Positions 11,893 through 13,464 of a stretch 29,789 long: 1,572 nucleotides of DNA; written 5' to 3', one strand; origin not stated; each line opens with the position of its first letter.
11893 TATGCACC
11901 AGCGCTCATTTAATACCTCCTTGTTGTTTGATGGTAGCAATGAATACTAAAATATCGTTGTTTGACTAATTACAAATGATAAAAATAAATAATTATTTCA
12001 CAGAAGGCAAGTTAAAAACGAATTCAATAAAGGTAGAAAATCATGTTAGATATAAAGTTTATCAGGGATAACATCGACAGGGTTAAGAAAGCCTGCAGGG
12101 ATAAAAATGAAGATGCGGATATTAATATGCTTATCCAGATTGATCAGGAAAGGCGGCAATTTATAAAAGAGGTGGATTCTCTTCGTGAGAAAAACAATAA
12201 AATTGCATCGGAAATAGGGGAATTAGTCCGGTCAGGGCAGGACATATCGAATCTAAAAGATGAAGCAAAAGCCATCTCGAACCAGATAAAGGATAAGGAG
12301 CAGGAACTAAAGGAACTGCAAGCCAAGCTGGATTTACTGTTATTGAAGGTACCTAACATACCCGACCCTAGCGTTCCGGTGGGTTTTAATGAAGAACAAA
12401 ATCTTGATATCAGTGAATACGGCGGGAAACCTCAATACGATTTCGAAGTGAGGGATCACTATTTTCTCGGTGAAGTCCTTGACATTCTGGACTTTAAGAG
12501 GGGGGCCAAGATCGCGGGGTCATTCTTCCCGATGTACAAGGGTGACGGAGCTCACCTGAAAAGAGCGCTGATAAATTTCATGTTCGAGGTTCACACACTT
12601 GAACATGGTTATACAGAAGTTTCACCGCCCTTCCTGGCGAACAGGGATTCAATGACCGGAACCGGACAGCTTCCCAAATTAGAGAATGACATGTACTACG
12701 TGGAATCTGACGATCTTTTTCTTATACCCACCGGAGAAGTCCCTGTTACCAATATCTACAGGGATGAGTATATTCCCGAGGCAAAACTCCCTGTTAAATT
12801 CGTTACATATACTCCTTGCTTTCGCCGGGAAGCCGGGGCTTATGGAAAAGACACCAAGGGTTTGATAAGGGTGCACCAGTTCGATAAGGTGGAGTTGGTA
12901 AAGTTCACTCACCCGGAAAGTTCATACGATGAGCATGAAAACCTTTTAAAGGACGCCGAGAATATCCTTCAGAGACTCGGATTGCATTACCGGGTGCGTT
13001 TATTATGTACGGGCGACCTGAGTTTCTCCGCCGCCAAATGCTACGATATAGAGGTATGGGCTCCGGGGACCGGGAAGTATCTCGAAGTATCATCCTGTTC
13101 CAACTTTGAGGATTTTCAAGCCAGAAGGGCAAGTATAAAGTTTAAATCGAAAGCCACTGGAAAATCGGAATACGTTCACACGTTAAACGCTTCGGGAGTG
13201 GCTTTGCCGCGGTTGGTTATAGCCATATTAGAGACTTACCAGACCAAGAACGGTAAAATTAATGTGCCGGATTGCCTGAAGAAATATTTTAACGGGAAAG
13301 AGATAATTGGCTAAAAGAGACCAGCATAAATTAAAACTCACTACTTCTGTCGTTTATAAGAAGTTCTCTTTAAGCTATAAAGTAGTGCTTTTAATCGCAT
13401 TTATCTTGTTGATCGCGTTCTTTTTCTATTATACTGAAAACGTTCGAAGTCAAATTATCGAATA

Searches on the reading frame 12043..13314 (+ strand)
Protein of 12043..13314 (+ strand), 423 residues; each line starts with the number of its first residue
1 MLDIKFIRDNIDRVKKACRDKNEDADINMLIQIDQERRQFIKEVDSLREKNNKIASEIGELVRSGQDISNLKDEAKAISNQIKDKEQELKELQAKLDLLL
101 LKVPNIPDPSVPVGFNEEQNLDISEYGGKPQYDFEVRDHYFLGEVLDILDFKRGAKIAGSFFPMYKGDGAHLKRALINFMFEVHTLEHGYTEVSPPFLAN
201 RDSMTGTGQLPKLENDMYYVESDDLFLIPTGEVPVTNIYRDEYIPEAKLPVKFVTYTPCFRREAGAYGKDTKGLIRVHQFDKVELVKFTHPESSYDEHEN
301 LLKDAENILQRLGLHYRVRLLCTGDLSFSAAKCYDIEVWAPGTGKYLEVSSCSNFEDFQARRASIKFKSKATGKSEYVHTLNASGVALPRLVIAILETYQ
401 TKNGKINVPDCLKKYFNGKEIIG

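Call 59: find_encoding_contigs(protein=window:12043-13314:+, flank=1000, max_places=3)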
Protein window:12043-13314:+ (423 aa): 1 contig read that carries it; 1 place shown.
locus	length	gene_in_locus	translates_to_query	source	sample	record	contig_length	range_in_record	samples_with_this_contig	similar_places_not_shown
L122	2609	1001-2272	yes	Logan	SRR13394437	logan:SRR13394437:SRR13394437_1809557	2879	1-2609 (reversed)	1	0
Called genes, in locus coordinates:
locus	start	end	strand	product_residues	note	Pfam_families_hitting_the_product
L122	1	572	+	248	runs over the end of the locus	PF01145:Band_7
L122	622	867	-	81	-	PF01037:AsnC_trans_reg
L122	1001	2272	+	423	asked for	PF02403:Seryl_tRNA_N, PF00587:tRNA-synt_2b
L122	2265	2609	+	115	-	?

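Call 61: find_homologous_proteins(query=window:12043-13311:+, max_evalue=1e-50)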
Query window:12043-13311:+ (423 aa): 8000 proteins with E <= 1e-50 among 8000 candidates; the best 120 are listed.
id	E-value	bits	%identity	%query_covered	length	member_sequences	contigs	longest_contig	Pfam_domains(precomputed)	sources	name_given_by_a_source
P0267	1.0e-284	962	100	100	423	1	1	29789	PF00587.31,PF02403.28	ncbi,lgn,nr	ncbi:serine--tRNA ligase [bacterium]|nr:serine--tRNA ligase [bacterium]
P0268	5.8e-192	656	67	100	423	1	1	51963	PF00587.31,PF02403.28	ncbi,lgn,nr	ncbi:serine--tRNA ligase [bacterium]|nr:serine--tRNA ligase [bacterium]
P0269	2.4e-166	572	59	100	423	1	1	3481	PF00587.31,PF02403.28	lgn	-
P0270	9.5e-166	570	59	100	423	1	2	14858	PF00587.31,PF02403.28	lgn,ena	-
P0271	3.9e-165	568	61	100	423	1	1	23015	PF00587.31,PF02403.28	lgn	-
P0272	6.1e-165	567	59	100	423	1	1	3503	PF00587.31,PF02403.28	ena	-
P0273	1.3e-164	566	59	100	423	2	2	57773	PF00587.31,PF02403.28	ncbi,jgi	-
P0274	1.8e-164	566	59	98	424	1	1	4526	PF00587.31,PF02403.28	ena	-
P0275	2.4e-164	565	57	99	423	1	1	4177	PF00587.31,PF02403.28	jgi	jgi:seryl-tRNA synthetase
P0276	2.4e-164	565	57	100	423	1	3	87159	PF00587.31,PF02403.28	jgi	jgi:seryl-tRNA synthetase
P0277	4.3e-164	564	60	98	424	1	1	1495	PF00587.31,PF02403.28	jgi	-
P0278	4.8e-164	564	58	100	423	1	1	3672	PF00587.31,PF02403.28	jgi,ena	-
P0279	5.3e-164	564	59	100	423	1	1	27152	PF00587.31,PF02403.28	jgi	jgi:seryl-tRNA synthetase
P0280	5.9e-164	564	56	100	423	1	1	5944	PF00587.31,PF02403.28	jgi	jgi:seryl-tRNA synthetase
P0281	6.9e-164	564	57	99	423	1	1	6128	PF00587.31,PF02403.28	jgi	jgi:seryl-tRNA synthetase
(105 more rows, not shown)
